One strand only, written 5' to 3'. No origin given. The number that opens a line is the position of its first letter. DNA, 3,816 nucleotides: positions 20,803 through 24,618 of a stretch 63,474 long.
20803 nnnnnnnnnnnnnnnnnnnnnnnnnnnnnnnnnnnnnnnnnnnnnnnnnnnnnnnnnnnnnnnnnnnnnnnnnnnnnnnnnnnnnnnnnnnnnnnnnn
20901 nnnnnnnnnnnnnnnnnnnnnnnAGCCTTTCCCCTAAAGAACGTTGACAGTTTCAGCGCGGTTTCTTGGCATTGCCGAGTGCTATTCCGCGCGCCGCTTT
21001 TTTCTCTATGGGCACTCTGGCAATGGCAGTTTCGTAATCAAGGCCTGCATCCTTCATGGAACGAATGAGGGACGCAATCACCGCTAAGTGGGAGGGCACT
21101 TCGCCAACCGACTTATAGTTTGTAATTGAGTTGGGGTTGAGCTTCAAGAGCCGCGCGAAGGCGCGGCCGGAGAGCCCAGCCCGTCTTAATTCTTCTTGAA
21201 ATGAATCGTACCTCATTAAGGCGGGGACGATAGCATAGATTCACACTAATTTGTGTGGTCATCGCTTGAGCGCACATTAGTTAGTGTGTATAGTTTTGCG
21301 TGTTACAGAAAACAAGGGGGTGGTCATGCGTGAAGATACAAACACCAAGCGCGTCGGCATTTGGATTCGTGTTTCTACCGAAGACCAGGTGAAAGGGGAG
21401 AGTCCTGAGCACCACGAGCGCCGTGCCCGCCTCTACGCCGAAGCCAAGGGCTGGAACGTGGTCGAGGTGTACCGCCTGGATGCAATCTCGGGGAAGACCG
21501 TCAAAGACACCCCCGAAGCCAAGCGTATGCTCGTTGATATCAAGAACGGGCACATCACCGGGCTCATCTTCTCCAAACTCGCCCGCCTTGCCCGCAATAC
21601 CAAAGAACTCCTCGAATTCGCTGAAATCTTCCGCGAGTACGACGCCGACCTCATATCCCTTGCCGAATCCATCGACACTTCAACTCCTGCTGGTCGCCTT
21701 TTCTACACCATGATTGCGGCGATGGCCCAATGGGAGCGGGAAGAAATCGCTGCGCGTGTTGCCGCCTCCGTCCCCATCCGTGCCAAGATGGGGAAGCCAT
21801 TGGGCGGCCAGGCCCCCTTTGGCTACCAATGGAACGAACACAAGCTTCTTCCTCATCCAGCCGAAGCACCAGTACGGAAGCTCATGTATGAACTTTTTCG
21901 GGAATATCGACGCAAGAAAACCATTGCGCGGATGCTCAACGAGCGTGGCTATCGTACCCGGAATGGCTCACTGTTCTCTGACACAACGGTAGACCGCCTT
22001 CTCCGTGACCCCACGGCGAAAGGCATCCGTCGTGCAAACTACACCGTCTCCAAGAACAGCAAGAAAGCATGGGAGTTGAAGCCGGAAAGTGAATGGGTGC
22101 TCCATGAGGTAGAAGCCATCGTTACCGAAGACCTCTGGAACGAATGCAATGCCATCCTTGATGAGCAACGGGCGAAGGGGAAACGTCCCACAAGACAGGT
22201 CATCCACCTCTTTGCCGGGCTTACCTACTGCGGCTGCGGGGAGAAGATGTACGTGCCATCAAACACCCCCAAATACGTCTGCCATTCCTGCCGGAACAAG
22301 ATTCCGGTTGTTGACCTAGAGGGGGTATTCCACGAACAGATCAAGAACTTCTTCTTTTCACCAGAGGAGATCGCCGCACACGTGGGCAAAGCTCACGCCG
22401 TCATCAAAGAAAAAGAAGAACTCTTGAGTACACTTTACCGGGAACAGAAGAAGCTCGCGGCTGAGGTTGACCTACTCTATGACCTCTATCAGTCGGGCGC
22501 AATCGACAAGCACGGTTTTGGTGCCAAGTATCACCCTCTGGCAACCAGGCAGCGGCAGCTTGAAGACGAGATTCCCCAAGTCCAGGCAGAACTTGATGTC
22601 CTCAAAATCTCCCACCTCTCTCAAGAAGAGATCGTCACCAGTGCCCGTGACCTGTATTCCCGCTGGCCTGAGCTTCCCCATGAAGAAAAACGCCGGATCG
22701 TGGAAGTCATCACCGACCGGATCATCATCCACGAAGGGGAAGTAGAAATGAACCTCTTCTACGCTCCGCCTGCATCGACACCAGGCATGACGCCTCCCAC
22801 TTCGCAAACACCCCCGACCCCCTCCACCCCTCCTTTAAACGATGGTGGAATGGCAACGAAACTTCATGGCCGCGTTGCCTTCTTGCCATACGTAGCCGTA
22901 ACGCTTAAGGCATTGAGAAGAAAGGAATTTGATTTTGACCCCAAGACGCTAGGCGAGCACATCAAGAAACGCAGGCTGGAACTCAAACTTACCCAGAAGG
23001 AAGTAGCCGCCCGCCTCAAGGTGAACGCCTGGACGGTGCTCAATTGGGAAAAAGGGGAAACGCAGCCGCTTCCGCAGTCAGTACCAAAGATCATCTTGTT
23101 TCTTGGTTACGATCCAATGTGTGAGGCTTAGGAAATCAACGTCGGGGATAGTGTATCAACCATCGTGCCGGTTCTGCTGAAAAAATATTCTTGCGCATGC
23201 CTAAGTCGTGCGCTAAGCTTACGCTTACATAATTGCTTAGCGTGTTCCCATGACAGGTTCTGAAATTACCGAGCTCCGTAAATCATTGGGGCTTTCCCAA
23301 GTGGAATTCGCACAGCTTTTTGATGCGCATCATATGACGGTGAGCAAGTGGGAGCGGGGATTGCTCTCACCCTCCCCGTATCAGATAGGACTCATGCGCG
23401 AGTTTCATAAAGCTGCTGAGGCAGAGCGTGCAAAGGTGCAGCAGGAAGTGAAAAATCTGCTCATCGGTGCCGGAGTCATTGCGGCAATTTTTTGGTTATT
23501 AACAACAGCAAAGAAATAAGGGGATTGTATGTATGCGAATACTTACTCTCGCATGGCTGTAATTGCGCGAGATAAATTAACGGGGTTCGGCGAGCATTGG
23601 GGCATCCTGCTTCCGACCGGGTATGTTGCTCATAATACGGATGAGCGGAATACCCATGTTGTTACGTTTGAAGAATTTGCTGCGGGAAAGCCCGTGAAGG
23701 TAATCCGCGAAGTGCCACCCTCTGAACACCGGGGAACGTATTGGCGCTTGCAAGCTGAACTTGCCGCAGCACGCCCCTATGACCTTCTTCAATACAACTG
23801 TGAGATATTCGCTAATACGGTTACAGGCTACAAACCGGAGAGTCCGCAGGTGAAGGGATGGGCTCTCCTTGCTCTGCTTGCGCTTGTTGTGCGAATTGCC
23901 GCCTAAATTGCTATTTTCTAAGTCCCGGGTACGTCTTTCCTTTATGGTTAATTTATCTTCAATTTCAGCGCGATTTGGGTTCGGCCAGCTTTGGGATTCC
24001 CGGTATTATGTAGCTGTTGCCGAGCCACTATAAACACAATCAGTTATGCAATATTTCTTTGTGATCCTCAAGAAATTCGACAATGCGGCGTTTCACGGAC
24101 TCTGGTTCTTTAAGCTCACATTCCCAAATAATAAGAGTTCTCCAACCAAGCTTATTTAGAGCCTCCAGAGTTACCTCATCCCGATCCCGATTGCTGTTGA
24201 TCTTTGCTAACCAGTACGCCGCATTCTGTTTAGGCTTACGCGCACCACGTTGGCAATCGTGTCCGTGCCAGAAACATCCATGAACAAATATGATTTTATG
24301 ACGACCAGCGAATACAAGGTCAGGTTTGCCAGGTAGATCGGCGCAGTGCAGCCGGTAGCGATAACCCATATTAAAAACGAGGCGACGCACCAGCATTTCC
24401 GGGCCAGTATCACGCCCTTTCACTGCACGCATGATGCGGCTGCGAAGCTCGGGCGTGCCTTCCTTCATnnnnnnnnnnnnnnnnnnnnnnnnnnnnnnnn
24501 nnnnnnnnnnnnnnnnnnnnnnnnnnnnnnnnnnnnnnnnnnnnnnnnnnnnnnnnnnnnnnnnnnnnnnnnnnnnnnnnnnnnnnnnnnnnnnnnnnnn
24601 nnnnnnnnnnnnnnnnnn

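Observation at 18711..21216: HTH / YejK(NdpA)-like / 3-TM protein cassette built like the neighbouring RM cassette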

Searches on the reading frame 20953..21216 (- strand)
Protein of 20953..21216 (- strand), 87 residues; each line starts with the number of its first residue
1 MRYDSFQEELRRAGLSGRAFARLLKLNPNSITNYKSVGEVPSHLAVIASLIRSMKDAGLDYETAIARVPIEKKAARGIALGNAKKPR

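Call 3: search_protein_families(library=pfam, proteins=[window:20953-21216:-], max_evalue=1)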
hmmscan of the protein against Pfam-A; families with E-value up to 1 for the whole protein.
window:20953-21216:- (87 aa): 2 families
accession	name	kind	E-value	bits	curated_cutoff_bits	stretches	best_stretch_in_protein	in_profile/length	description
PF13560.12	HTH_31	-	0.045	14.5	27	1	11-50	10-50/64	Helix-turn-helix domain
PF14747.11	DUF4473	-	0.063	14.2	25.9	1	6-35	7-36/78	Domain of unknown function (DUF4473)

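Call 4: search_protein_families(library=padloc, proteins=[window:20953-21216:-], max_evalue=1)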
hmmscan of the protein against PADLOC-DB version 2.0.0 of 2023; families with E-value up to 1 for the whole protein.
window:20953-21216:- (87 aa): 0 families

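Call 5: search_protein_families(library=ncbifam, proteins=[window:20953-21216:-], max_evalue=1)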
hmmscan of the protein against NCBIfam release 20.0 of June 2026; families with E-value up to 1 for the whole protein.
window:20953-21216:- (87 aa): 0 families

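Call 56: search_protein_families(library=phrogs, proteins=[window:20953-21216:-], max_evalue=0.01)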
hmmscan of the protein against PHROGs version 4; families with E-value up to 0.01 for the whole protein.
window:20953-21216:- (87 aa): 1 family
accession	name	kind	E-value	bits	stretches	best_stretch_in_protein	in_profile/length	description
phrog_8898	-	unknown function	0.00022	21.9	1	1-36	1-36/70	-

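Call 82: find_homologous_proteins(query=window:20953-21216:-, max_evalue=0.001)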
Query window:20953-21216:- (87 aa): 21 proteins with E <= 0.001 among 25 candidates.
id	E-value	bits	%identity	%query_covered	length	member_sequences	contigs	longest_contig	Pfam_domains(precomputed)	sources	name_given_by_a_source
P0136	1.9e-44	167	93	100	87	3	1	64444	-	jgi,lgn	jgi:hypothetical protein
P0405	7.4e-43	161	92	100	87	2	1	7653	-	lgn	-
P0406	1.8e-38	148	86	99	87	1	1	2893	-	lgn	-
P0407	3.3e-35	137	81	97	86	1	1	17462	PF13936.13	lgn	-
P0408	1.3e-34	135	81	95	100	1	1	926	-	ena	-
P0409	1.8e-34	135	76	98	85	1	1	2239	-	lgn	-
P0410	3.3e-34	134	80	92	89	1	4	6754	-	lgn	-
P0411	1.4e-33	132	81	92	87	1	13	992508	-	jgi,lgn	jgi:hypothetical protein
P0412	4.0e-33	131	75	100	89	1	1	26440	-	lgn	-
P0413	1.1e-32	129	77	93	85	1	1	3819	-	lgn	-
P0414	7.5e-32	127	79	89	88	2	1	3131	-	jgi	-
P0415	1.8e-31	125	79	93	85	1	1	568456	-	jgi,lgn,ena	-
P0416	2.0e-31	125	75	92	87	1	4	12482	-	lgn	-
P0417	6.5e-31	124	76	92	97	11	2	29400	-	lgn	-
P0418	8.5e-31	123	75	91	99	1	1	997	-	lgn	-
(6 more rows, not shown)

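Call 83: find_encoding_contigs(protein=P0411, flank=6000, max_places=3)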
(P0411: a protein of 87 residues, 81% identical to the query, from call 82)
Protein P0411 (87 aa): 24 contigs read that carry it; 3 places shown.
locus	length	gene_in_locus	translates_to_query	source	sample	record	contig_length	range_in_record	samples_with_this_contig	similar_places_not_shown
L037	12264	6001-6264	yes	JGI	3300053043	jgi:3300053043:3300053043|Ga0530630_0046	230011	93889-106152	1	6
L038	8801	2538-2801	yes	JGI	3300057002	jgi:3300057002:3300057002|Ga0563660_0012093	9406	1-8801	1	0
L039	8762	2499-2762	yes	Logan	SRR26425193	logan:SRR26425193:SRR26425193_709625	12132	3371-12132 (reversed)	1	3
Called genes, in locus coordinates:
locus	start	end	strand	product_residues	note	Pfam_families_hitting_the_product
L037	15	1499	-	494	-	PF00909:Ammonium_transp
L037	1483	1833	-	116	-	PF00543:P-II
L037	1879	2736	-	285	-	PF09694:Gcw_chp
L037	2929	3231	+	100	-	PF04380:BMFP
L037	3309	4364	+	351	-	PF13541:ChlI, PF01078:Mg_chelatase, PF00158:Sigma54_activat (faint), PF07728:AAA_5, PF00493:MCM (weak)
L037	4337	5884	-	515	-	PF00239:Resolvase, PF07508:Recombinase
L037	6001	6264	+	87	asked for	-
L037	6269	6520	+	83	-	-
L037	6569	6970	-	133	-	PF03852:Vsr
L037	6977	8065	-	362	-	-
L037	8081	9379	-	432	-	PF00145:DNA_methylase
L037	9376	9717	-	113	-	PF28031:ParC-like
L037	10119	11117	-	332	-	PF08401:ArdcN, PF18818:MPTase-PolyVal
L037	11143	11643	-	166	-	-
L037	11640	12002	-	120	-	PF13560:HTH_31 (weak), PF01381:HTH_3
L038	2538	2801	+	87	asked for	-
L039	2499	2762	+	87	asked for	-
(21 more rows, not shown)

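Call 84: find_encoding_contigs(protein=P0415, flank=6000, max_places=2)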
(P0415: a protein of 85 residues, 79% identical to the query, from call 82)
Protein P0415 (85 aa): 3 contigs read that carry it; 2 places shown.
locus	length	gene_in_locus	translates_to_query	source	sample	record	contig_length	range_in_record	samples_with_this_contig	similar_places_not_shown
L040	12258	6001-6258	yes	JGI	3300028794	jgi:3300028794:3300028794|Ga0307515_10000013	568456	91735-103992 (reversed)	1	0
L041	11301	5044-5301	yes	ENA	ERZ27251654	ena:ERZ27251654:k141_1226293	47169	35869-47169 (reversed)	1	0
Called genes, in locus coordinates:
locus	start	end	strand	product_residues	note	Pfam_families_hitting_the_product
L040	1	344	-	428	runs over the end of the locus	PF08886:GshA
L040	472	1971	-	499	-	PF00909:Ammonium_transp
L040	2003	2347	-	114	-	PF00543:P-II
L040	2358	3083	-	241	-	PF09694:Gcw_chp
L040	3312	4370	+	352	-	PF13541:ChlI, PF01078:Mg_chelatase, PF00158:Sigma54_activat (weak), PF00493:MCM (faint), PF07728:AAA_5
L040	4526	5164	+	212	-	-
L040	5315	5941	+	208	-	-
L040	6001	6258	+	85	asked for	-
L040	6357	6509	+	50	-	-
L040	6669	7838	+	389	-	-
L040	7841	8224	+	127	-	-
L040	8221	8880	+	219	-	-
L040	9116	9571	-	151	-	-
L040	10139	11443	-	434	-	-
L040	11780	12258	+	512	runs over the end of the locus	PF00239:Resolvase, PF07508:Recombinase, PF13408:Zn_ribbon_recom (faint)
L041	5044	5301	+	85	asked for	-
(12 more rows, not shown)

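Call 85: find_encoding_contigs(protein=P0417, flank=6000, max_places=2)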
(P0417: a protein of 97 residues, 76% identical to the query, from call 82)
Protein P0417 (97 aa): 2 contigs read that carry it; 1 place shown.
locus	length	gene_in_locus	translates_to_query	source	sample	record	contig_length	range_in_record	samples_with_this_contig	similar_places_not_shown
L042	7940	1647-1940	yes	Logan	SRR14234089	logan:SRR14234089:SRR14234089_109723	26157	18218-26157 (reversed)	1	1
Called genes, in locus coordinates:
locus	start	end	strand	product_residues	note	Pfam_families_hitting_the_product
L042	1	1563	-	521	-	?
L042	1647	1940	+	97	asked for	-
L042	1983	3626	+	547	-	PF04607:RelA_SpoT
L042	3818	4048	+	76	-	-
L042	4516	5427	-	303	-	PF08401:ArdcN, PF20054:Tc-38 (weak), PF18818:MPTase-PolyVal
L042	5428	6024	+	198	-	PF00565:SNase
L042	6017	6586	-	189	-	-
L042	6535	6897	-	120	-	PF13560:HTH_31 (weak), PF01381:HTH_3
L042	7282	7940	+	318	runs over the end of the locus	PF01582:TIR (weak), PF13676:TIR_2, PF27176:Y4lF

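Call 96: predict_structure(alignment_id=A3)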
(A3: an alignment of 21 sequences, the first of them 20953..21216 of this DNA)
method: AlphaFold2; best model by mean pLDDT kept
length: 87 residues; sequences in the alignment: 21
mean_pLDDT: 84.1   pTM: 0.68
mean pLDDT of the five models: 84.1, 83.2, 82.0, 81.8, 78.1
residues with pLDDT >= 90: 45; 70-90: 26; 50-70: 15; < 50: 1
segments of 3 or more residues with pLDDT < 50: none
pLDDT, mean of each block of 10 residues (from residue 1): 94 92 87 88 93 94 86 59 54
secondary structure, 60 per line:
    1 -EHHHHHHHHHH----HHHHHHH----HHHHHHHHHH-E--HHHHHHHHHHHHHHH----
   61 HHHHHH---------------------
elements in order: H3-12 H17-23 H28-37 H42-56 H61-66

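Call 98: fold_search(model_id=the predicted structure, library=pdb)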
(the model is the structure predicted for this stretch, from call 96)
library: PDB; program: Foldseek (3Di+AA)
matches with E <= 10: 319; with E <= 0.001: 0
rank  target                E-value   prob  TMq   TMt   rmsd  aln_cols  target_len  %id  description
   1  5j9i_B                1.5e-01  0.97  0.49  0.60   3.6        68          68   20  Crystal structure of the HigA2 antitoxin C-terminal domain (released 2017-04-05)
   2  2ef8_A                2.4e-01  0.94  0.47  0.48   6.0        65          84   18  Crystal structure of C.EcoT38IS (released 2008-02-26)
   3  5j9i_C                2.6e-01  0.98  0.57  0.69   2.8        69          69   19  Crystal structure of the HigA2 antitoxin C-terminal domain (released 2017-04-05)
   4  5j9i_E                3.1e-01  0.98  0.58  0.72   2.8        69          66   19  Crystal structure of the HigA2 antitoxin C-terminal domain (released 2017-04-05)
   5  5jaa_A                3.1e-01  0.97  0.55  0.49   2.9        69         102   19  Crystal structure of the HigBA2 toxin-antitoxin complex (released 2017-04-05)
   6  5j9i_A                3.2e-01  0.97  0.57  0.71   2.8        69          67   19  Crystal structure of the HigA2 antitoxin C-terminal domain (released 2017-04-05)
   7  5jaa_B                3.2e-01  0.90  0.48  0.43   3.7        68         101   20  Crystal structure of the HigBA2 toxin-antitoxin complex (released 2017-04-05)
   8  3ivp_D                3.4e-01  0.80  0.39  0.32   3.5        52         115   19  The structure of a possible transposon-related DNA-binding protein from Clostridium difficile 630. (released 2009-09-22)
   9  2ef8_B                3.7e-01  0.92  0.48  0.50   5.3        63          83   19  Crystal structure of C.EcoT38IS (released 2008-02-26)
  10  3op9                  3.7e-01  0.38  0.31  0.27   8.9        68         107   26  Crystal structure of transcriptional regulator from Listeria innocua (released 2010-09-15)
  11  5tn0_MODEL_1_A        3.9e-01  0.63  0.41  0.49   9.6        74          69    9  Solution Structure of the N-terminal DNA-binding domain of the master biofilm-regulator SinR from Bacillus sub (released 2017-10-25)
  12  5w8y_MODEL_1_A        4.1e-01  0.84  0.41  0.51   3.2        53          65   23  Solution Structure of XPH1, a Hybrid Sequence of Xfaso 1 and Pfl 6, Two Cro Proteins With Different Folds (released 2018-07-11)
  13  8qnl_B                4.1e-01  0.75  0.43  0.35   5.6        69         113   16  Structure of the toxin-antitoxin NatRT complex from Pseudomonas aeruginosa (released 2024-10-02)
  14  2icp                  4.1e-01  0.44  0.35  0.35  14.0        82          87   17  Crystal structure of the bacterial antitoxin HigA from Escherichia coli at pH 4.0. Northeast Structural Genomics Consort (released 2006-09-26)
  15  8qnl_A                4.6e-01  0.72  0.43  0.32   5.5        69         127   16  Structure of the toxin-antitoxin NatRT complex from Pseudomonas aeruginosa (released 2024-10-02)
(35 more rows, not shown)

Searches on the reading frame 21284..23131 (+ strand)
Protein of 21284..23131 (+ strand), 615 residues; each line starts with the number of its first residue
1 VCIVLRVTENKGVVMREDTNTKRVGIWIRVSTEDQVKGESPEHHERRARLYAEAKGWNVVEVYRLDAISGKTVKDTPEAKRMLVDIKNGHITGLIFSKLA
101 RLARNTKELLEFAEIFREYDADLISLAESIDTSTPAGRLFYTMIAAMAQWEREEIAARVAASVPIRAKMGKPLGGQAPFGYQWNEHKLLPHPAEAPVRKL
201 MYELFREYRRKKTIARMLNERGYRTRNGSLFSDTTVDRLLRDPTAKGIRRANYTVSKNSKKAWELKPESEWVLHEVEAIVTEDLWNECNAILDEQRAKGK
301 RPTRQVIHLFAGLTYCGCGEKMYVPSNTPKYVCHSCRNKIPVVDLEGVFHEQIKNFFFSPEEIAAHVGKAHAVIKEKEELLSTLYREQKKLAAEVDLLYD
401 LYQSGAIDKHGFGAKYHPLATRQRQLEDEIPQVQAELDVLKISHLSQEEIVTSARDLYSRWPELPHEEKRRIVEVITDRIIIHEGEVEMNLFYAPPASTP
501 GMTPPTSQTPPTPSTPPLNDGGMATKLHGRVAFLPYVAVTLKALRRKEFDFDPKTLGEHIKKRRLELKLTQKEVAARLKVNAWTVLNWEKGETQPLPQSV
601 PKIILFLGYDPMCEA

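Call 28: search_protein_families(library=pfam, proteins=[window:21284-23131:+], max_evalue=0.001)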
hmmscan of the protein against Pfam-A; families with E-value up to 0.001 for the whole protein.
window:21284-23131:+ (615 aa): 5 families
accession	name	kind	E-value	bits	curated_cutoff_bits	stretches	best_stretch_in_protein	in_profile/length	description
PF00239.26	Resolvase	-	6.1e-32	111.2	23.3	1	26-171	3-144/145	Resolvase, N terminal domain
PF07508.19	Recombinase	-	4.1e-19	69.1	21.1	1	192-294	1-101/102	Recombinase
PF01381.28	HTH_3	-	1.3e-09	38.4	23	1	560-611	1-52/55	Helix-turn-helix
PF12844.13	HTH_19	-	5.5e-05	23.4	30.2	1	557-611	1-55/64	Helix-turn-helix domain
PF13560.12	HTH_31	-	0.00065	20.4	27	0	556-597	2-44/64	Helix-turn-helix domain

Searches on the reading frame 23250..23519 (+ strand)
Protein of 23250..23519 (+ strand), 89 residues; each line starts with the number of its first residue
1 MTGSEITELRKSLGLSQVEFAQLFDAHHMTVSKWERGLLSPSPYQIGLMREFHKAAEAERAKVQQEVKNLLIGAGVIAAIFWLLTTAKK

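Call 100: search_protein_families(library=ncbifam, proteins=[window:23250-23519:+], max_evalue=0.001)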
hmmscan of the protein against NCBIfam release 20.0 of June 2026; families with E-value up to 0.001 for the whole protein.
window:23250-23519:+ (89 aa): 5 families
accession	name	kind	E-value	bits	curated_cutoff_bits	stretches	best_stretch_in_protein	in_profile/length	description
TIGR03830.1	CxxCG_CxxCG_HTH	subfamily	2.7e-13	49.8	61.8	1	1-57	65-121/127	type II TA system antitoxin MqsA family protein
NF041951.1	phage_RstR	subfamily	1.1e-05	25.6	80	1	3-43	4-44/108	RstR family transcriptional repressor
NF007257.0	PRK09706.1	subfamily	2.1e-05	24.3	101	1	3-42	7-46/135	transcriptional repressor DicA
NF007481.0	PRK10072.1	equivalog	0.00037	20.9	110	1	4-53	36-85/96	HTH-type transcriptional regulator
NF047542.1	telomere_Tap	equivalog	0.00089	18.1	600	1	5-49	21-65/695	telomere-associated protein Tap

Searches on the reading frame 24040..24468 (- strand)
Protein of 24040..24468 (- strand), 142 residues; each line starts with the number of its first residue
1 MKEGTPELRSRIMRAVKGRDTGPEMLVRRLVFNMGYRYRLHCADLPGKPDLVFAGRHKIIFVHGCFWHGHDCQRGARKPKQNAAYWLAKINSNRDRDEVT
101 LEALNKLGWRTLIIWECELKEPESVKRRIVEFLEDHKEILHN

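Call 99: search_protein_families(library=padloc, proteins=[window:24040-24468:-], max_evalue=0.001)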
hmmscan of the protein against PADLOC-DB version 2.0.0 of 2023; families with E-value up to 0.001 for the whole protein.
window:24040-24468:- (142 aa): 4 families
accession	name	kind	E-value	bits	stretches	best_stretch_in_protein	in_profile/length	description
PDLC03397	Vsr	-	1.1e-28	98.3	1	9-126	10-126/156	Type II nicking endonuclease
PDLC03678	HEase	-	0.00051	17.8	0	82-136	208-261/266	homing endonuclease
PDLC02194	Hhe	-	0.00061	15.1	1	82-137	1730-1784/1911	-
PDLC05009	PDC-S37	-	0.00089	15.1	1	89-138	1293-1343/1550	-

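Call 100: search_protein_families(library=ncbifam, proteins=[window:24040-24468:-], max_evalue=0.001)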
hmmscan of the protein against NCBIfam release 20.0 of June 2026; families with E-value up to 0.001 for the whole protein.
window:24040-24468:- (142 aa): 1 family
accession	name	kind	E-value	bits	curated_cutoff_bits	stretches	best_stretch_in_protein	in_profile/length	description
TIGR00632.1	vsr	subfamily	2.2e-42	144.1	97.85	1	5-118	6-119/119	DNA mismatch endonuclease Vsr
